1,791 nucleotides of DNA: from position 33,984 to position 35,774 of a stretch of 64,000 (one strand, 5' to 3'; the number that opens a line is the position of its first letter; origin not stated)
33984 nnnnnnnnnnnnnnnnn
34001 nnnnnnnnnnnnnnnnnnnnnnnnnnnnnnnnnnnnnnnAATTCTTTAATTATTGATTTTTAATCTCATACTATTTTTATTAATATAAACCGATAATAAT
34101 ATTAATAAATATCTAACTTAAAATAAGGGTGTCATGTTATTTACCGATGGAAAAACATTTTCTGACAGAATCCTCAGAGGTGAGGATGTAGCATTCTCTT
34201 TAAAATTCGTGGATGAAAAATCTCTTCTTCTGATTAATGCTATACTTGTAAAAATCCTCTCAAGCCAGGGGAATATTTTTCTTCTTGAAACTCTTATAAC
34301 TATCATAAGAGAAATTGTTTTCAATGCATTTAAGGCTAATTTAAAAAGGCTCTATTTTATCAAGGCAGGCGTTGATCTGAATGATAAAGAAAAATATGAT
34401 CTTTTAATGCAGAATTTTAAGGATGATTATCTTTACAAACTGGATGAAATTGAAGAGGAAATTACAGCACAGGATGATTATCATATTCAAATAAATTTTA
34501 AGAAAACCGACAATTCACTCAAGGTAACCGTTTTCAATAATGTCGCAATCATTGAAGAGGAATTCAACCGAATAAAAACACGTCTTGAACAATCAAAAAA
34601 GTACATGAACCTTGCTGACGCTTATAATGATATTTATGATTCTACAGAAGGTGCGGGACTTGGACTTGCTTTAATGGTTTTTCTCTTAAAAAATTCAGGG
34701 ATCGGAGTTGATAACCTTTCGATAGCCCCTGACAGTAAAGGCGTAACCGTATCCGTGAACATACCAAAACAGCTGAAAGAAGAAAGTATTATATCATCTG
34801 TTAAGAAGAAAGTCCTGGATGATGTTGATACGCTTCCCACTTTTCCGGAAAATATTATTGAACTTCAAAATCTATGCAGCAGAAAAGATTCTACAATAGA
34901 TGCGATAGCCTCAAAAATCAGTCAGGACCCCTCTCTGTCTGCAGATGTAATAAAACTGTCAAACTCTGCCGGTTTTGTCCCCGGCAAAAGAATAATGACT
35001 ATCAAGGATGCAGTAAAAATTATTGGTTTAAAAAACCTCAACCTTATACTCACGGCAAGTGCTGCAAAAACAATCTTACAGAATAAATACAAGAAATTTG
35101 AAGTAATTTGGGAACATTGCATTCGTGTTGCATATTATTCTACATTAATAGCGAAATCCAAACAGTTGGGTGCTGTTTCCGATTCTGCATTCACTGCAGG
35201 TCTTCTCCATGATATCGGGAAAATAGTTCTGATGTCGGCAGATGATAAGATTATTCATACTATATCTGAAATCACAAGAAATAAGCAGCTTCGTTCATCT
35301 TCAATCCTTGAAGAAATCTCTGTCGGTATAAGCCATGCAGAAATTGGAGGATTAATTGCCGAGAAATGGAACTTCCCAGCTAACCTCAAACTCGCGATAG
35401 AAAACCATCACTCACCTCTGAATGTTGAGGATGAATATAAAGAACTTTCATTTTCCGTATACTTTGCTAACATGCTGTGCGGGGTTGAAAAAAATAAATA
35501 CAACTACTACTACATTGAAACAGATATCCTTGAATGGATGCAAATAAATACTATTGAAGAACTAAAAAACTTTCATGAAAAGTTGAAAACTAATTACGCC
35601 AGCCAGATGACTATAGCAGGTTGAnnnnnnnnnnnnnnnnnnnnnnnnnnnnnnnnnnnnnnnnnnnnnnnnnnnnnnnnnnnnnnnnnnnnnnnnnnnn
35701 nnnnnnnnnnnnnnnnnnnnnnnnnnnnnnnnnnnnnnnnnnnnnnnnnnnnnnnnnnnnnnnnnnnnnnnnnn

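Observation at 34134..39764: Five-gene operon: degenerate HATPase+HDOD, DUF115/Maf-like and three envelope proteins, close to the flagellar operon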

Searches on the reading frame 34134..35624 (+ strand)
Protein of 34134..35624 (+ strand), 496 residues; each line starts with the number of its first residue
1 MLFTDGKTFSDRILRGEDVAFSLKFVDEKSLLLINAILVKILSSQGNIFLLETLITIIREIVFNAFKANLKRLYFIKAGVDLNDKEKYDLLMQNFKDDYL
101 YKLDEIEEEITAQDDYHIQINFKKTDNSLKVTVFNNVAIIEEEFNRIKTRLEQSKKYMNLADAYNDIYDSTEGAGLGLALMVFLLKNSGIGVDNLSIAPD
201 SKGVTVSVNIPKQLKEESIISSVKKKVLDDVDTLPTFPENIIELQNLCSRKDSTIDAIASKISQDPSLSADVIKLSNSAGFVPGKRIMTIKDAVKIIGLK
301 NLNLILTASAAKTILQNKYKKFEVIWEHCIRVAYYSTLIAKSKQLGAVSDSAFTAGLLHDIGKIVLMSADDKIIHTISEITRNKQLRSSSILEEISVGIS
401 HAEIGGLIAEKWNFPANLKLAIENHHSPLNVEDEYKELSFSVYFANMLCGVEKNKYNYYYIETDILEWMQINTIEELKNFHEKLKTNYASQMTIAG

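Call 5: search_protein_families(library=pfam, proteins=[window:34134-35624:+], max_evalue=0.1)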
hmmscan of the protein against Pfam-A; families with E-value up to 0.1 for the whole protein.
window:34134-35624:+ (496 aa): 2 families
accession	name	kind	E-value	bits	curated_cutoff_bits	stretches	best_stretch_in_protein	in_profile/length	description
PF08668.18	HDOD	-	1e-51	175.7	22.9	1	234-428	1-196/196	HDOD domain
PF01966.28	HD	-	6.4e-10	39.8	22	1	326-432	2-92/116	HD domain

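Call 6: search_protein_families(library=ncbifam, proteins=[window:34134-35624:+], max_evalue=0.1)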
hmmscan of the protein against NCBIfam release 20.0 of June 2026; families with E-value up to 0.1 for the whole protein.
window:34134-35624:+ (496 aa): 8 families
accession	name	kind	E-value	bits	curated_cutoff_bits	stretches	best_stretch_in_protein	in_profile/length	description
TIGR00277.1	HDIG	domain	1.7e-10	40.6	27.6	1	325-427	5-83/84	HDIG domain-containing metalloprotein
TIGR03319.1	RNase_Y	equivalog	3.5e-05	22.5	454.35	1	325-371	330-374/514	ribonuclease Y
TIGR01596.1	cas3_HD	equivalog_domain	0.00014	22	43.45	1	327-478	3-133/178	CRISPR-associated endonuclease Cas3''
NF009344.0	PRK12705.1-1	equivalog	0.00027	19.7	831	1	325-365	388-426/572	hypothetical protein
TIGR00488.1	TIGR00488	equivalog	0.00047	20.1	70.15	1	326-448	10-120/173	bis(5'-nucleosyl)-tetraphosphatase (symmetrical) YqeK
NF045665.1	NTPtran_DVU1551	equivalog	0.0051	15.9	315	1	304-363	197-259/359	DVU_1551 family NTP transferase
TIGR03401.1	cyanamide_fam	subfamily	0.013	15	109.85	1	317-364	48-97/228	HD domain protein, cyanamide hydratase family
TIGR00295.1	TIGR00295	hypoth_equivalog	0.032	14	172.35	1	316-380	5-70/164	TIGR00295 family protein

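Call 27: find_homologous_proteins(query=window:34134-35624:+, max_evalue=0.00001)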
Query window:34134-35624:+ (496 aa): 1074 proteins with E <= 0.00001 among 8000 candidates; the best 120 are listed.
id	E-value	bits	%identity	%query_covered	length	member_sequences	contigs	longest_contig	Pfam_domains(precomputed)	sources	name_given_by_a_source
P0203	0.0e+0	1067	100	100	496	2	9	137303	PF08668.19,PF01966.29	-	-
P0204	0.0e+0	1013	94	100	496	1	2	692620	PF08668.19,PF01966.29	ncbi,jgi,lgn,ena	-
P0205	0.0e+0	1011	94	100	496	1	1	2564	PF08668.19,PF01966.29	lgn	-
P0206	7.1e-293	989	92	100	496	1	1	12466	PF08668.19,PF01966.29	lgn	-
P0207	3.2e-292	987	91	100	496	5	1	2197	PF08668.19,PF01966.29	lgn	-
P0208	4.5e-286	967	89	100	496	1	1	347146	PF08668.19,PF01966.29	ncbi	-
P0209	7.3e-286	966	89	100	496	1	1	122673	PF08668.19,PF01966.29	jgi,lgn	-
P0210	7.5e-284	959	88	100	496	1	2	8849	PF08668.19,PF01966.29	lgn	-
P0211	1.3e-282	955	89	100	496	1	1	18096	PF08668.19,PF01966.29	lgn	-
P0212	1.2e-275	932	86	100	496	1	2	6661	PF08668.19,PF01966.29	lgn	-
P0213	9.6e-275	929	86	100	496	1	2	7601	PF08668.19,PF01966.29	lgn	-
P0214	3.8e-267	904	83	100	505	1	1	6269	PF08668.19,PF01966.29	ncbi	-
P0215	3.0e-262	888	80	100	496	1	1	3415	PF08668.19,PF01966.29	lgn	-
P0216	4.3e-238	809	73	100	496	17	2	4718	PF08668.19,PF01966.29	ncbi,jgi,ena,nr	ncbi:MAG TPA: HDOD domain-containing protein [Spirochaetota bacterium]|nr:HDOD domain-containing pro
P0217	3.6e-230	783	71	100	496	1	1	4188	PF08668.19,PF01966.29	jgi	-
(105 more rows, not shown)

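Call 42: predict_structure(alignment_id=A3)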
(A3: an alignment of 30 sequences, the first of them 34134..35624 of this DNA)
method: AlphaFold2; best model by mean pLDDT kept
length: 496 residues; sequences in the alignment: 30
mean_pLDDT: 83.0   pTM: 0.73
mean pLDDT of the five models: 83.0, 81.3, 80.2, 78.7, 77.2
residues with pLDDT >= 90: 168; 70-90: 256; 50-70: 60; < 50: 12
segments of 3 or more residues with pLDDT < 50: 1-4, 383-389
pLDDT, mean of each block of 10 residues (from residue 1): 59 88 85 84 73 83 89 88 83 82 81 87 91 91 85 80 69 69 82 91 93 67 77 90 92 91 92 85 78 88 91 88 87 93 83 93 81 60 48 63 91 92 85 90 93 77 86 92 93 63
secondary structure, 60 per line:
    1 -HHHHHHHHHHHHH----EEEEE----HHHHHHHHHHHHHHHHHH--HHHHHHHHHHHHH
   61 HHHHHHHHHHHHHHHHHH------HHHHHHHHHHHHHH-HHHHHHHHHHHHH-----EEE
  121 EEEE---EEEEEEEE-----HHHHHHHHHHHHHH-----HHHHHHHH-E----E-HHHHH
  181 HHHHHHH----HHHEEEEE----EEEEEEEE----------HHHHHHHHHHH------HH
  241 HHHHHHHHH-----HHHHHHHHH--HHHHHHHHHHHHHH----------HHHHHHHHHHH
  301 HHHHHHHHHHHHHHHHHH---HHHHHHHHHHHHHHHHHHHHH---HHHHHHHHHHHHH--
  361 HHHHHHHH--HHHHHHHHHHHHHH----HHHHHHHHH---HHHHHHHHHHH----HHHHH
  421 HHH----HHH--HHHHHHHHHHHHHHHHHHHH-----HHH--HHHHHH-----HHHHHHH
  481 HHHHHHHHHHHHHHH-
elements in order: H2-14 E19-23 H28-45 H48-78 H85-98 H100-112 E118-124 E128-135 H141-154 H160-167 H176-187 E195-199 E204-211 H222-232 H239-249 H255-263 H266-279 H290-318 H322-342 H346-358 H361-368 H371-384 H389-397 H401-411 H416-423 H433-452 H463-468 H474-495

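Call 46: fold_search(model_id=the predicted structure, library=pdb)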
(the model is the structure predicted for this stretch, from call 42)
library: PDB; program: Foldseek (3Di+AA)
matches with E <= 10: 221; with E <= 0.001: 10
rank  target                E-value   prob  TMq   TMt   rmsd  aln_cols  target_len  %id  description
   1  3m1t                  1.3e-09  1.00  0.42  0.72   4.9       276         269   29  Crystal structure of Putative phosphohydrolase (YP_929327.1) from Shewanella amazonensis SB2B at 1.62 A resolution (released 2010-03-31)
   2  3hc1                  6.8e-08  1.00  0.39  0.61   4.2       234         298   25  Crystal structure of HDOD domain protein with unknown function (NP_953345.1) from GEOBACTER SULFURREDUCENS at 1.90 A res (released 2009-06-02)
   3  3i7a                  1.3e-07  1.00  0.36  0.59   8.0       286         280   20  Crystal structure of Putative metal-dependent phosphohydrolase (YP_926882.1) from Shewanella amazonensis SB2B at 2.06 A  (released 2009-07-21)
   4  3mem                  2.1e-07  1.00  0.41  0.45   8.7       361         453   17  Crystal structure of a Putative signal transduction protein (Maqu_0641) from MARINOBACTER AQUAEOLEI VT8 at 2.25 A resolu (released 2010-05-19)
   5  9qzk_A                6.2e-07  1.00  0.40  0.43   8.7       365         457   15  SadB of Pseudomonas aeruginosa (released 2025-05-28)
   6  3p3q_A                5.0e-06  1.00  0.24  0.43  11.5       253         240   18  Crystal Structure of MmoQ Response regulator from Methylococcus capsulatus str. Bath at the resolution 2.4A, Northeast (released 2010-11-10)
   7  1vqr_A                8.8e-05  1.00  0.25  0.39  12.6       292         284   16  Crystal structure of a virulence factor (cj0248) from campylobacter jejuni subsp. jejuni at 2.25 A resolution (released 2004-12-28)
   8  3p3q_B                9.6e-05  1.00  0.26  0.45  11.6       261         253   17  Crystal Structure of MmoQ Response regulator from Methylococcus capsulatus str. Bath at the resolution 2.4A, Northeast (released 2010-11-10)
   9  1vqr_C                1.5e-04  1.00  0.25  0.39  11.6       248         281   18  Crystal structure of a virulence factor (cj0248) from campylobacter jejuni subsp. jejuni at 2.25 A resolution (released 2004-12-28)
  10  1vqr_B                8.1e-04  1.00  0.24  0.40  11.4       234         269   19  Crystal structure of a virulence factor (cj0248) from campylobacter jejuni subsp. jejuni at 2.25 A resolution (released 2004-12-28)
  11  1vqr_D                1.2e-03  1.00  0.24  0.39  11.6       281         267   17  Crystal structure of a virulence factor (cj0248) from campylobacter jejuni subsp. jejuni at 2.25 A resolution (released 2004-12-28)
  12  1l0o_A                1.6e-01  0.98  0.19  0.53   7.9       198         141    9  Crystal Structure of the Bacillus stearothermophilus Anti-Sigma Factor SpoIIAB with the Sporulation Sigma Factor Sigma (released 2002-04-03)
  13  1tid_C                1.8e-01  1.00  0.20  0.65   5.0       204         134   11  Crystal Structures of the ADP and ATP bound forms of the Bacillus Anti-sigma factor SpoIIAB in complex with the Anti-a (released 2004-06-15)
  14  1tid_A                2.0e-01  0.99  0.21  0.64   4.9       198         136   12  Crystal Structures of the ADP and ATP bound forms of the Bacillus Anti-sigma factor SpoIIAB in complex with the Anti-a (released 2004-06-15)
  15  1til_E                2.6e-01  0.98  0.20  0.59   7.1       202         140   10  Crystal Structures of the ADP and ATP bound forms of the Bacillus Anti-sigma factor SpoIIAB in complex with the Anti-a (released 2004-06-15)
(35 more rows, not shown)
